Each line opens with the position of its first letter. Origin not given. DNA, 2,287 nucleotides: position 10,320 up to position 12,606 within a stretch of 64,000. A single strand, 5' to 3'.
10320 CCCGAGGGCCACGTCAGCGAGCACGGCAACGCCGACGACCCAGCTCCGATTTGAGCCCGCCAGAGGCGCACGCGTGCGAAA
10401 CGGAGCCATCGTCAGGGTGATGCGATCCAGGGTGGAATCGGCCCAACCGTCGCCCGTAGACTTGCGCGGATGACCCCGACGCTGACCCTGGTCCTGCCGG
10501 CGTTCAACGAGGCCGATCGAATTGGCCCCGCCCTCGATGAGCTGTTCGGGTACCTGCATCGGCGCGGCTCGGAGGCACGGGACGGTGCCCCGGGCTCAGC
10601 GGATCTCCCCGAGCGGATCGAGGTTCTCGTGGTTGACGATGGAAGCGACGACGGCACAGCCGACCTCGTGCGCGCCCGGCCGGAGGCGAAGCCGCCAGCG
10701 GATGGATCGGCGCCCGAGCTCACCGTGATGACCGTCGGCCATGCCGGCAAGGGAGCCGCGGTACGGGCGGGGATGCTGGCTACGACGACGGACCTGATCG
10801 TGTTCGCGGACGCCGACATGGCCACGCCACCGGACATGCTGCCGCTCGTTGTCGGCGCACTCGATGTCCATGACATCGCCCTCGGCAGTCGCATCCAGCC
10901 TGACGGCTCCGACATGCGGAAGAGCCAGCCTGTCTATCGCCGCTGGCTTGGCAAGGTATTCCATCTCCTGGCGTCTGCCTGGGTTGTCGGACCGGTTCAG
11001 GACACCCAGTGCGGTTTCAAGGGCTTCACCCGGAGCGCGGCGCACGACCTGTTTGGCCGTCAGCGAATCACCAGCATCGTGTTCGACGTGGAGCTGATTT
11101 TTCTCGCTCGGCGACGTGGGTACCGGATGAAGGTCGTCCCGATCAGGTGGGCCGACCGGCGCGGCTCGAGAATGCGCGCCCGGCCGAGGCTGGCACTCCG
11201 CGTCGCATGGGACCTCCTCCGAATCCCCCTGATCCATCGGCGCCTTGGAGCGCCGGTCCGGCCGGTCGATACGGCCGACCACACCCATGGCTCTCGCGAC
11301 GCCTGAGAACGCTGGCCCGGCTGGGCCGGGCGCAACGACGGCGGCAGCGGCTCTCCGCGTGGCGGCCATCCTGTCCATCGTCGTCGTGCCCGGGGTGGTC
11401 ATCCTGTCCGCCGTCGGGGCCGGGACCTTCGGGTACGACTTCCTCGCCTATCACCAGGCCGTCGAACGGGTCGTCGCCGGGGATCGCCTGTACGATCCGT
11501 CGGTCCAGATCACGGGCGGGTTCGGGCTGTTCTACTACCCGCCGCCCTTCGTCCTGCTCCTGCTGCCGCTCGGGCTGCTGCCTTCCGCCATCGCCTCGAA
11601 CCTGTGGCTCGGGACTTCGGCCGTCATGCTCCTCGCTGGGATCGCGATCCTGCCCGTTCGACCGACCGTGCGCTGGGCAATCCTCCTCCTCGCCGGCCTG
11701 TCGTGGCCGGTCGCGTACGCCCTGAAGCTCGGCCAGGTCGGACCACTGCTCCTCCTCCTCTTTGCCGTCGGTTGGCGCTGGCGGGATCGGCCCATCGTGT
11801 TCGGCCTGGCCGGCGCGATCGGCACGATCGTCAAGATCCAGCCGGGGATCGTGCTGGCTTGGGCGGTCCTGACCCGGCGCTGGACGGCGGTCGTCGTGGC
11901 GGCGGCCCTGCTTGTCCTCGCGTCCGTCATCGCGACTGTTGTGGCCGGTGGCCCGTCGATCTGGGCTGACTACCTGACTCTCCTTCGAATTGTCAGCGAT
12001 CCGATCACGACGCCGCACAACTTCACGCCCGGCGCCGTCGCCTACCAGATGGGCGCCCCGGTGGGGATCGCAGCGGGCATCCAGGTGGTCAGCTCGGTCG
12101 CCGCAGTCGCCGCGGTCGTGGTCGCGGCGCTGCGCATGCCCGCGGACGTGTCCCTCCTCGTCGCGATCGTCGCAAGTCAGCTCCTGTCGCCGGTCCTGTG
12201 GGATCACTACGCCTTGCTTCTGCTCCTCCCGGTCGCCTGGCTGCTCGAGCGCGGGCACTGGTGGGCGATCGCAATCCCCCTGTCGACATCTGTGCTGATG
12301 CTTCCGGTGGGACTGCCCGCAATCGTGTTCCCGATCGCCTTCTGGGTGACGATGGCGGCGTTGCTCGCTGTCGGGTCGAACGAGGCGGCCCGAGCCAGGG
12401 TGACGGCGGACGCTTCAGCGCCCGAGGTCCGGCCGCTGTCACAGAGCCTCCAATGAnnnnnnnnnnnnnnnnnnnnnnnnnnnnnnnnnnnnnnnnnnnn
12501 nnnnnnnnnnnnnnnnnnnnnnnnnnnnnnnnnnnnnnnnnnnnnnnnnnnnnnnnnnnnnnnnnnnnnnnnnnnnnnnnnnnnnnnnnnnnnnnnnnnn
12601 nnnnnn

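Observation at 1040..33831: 33-kb locus saturated with polytopic GT-C-type glycosyltransferases and polyprenyl-phosphate-sugar synthases: a candidate undescribed extracytoplasmic glycan or lipoglycan assembly line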

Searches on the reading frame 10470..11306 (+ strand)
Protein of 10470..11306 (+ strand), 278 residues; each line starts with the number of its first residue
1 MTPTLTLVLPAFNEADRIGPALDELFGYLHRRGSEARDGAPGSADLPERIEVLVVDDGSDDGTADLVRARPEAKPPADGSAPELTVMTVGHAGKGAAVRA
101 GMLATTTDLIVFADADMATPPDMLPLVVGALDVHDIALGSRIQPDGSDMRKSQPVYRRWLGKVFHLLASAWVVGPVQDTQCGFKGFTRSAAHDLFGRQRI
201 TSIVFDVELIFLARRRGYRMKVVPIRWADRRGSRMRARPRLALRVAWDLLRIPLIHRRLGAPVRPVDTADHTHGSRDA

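Call 5: search_protein_families(library=pfam, proteins=[window:10470-11306:+], max_evalue=0.01)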
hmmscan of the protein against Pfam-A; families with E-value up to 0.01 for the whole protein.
window:10470-11306:+ (278 aa): 3 families
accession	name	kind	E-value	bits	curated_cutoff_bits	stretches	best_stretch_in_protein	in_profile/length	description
PF00535.33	Glycos_transf_2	-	6.5e-20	72.2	23.3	1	7-195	2-168/168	Glycosyl transferase family 2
PF13641.12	Glyco_tranf_2_3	-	3.8e-06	27.5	27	1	51-131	32-111/230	Glycosyltransferase like family 2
PF10111.15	Glyco_tranf_2_2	-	0.0092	15.9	27.3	0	48-125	28-100/276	Glycosyltransferase like family 2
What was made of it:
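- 10470..11306 (+): g07, GT2 polyprenyl-phosphate-sugar synthase-like, no TM helix. PF00535 (call 5).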

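Call 25: search_solved_structures(query=window:10470-11306:+, max_evalue=0.001)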
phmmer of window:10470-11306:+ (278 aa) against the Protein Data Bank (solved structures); distinct sequences matched with E-value up to 0.001: 12.
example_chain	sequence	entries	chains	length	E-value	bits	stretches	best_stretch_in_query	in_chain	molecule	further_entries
9bhc_C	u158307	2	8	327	1.7e-09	40.9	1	46-231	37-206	Undecaprenyl-phosphate 4-deoxy-4-formamido-L-arabinose transferase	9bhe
8vxh_A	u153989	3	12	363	2.3e-09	40.5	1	46-231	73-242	Undecaprenyl-phosphate 4-deoxy-4-formamido-L-arabinose transferase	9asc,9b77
9hwj_A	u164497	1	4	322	9.3e-08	35.2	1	45-188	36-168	Undecaprenyl-phosphate 4-deoxy-4-formamido-L-arabinose transferase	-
5mlz_A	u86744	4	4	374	4e-07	33.2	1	50-242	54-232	Dolichol monophosphate mannose synthase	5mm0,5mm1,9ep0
3ckj_A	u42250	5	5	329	0.00012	25.1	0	4-132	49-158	Putative uncharacterized protein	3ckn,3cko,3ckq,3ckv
7pdo_A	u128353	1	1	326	0.00042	23.2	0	51-131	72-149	Glucosyl-3-phosphoglycerate synthase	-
7p5l_A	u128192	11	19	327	0.00043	23.2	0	51-131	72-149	Glucosyl-3-phosphoglycerate synthase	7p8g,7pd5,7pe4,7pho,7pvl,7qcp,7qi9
6yv7_B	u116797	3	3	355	0.00058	22.8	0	4-121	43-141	Glycosyl transferase, family 2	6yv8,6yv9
6yv7_A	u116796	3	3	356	0.00059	22.8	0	4-121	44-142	Glycosyl transferase, family 2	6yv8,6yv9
4y6n_A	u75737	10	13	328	0.0007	22.5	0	51-131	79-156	Glucosyl-3-phosphoglycerate synthase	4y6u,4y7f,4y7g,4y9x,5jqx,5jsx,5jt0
3e25_A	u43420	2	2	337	0.00074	22.5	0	51-131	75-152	Putative uncharacterized protein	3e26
4ddz_A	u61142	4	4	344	0.00075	22.4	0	51-131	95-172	GLUCOSYL-3-PHOSPHOGLYCERATE SYNTHASE (GpgS) | Glucosyl-3-phosphoglycerate synthase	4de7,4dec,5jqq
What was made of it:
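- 10470..11306 (+): Best PDB hits are ArnC (1.7e-9) and DPM synthase (call 25).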

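Call 70: search_protein_families(library=ncbifam, proteins=[window:10470-11306:+], max_evalue=0.00001)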
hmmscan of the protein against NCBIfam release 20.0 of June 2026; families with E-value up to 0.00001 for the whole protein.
window:10470-11306:+ (278 aa): 8 families
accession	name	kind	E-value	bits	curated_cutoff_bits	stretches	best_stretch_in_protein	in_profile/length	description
NF041391.1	DPhHxTase_Halo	equivalog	2.4e-12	46.3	375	1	49-233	24-189/213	dolichyl-phosphate hexose transferase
NF041875.1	EPS_EpsD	equivalog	4.9e-12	45.9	370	1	47-179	28-151/325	exopolysaccharide biosynthesis glycosyltransferase EpsD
NF007986.1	PRK10714.1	equivalog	8.6e-09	34.8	529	1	44-152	33-137/316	undecaprenyl-phosphate 4-deoxy-4-formamido-L-arabinose transferase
NF010496.0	PRK13915.1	equivalog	1.2e-08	34.4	262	1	5-131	33-142/307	glucosyl-3-phosphoglycerate synthase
TIGR03469.1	HpnB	hypoth_equivalog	3e-08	33.1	379.25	1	3-140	44-169/386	hopene-associated glycosyltransferase HpnB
TIGR04182.1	glyco_TIGR04182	equivalog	7.5e-08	32.1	325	1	51-239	29-203/293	S-layer glycoprotein N-glycosyltransferase AglJ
NF047588.1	GlcsyltransPgfSStrep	equivalog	2.7e-07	30.1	500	1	7-194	5-167/308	glycosyltransferase PgfS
TIGR04283.1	glyco_like_mftF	equivalog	1.5e-06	28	182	0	47-131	25-97/221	TIGR04283 family arsenosugar biosynthesis glycosyltransferase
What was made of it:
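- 10470..11306 (+): Best NCBIfam hit is dolichyl-phosphate hexose transferase, far below cut-off (call 70).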

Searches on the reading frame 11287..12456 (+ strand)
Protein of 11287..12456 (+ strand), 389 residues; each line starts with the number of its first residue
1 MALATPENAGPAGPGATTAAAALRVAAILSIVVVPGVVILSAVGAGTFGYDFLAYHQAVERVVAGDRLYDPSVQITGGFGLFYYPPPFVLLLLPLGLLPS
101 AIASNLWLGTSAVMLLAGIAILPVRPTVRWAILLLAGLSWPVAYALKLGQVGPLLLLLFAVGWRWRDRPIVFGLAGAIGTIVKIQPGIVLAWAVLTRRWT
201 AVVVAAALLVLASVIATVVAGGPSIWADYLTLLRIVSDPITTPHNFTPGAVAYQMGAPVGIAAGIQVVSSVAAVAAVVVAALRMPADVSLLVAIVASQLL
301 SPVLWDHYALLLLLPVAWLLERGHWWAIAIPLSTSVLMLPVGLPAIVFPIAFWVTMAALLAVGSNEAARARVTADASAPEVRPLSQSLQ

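Call 5: search_protein_families(library=pfam, proteins=[window:11287-12456:+], max_evalue=0.01)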
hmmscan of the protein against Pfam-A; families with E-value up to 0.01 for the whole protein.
window:11287-12456:+ (389 aa): 1 family
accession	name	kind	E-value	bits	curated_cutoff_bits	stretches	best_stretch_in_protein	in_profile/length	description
PF09594.16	GT87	-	6.4e-23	82.2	25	1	82-302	1-237/237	Glycosyltransferase family 87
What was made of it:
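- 11287..12456 (+): g08, GT87. PF09594, 82 bits (call 5).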
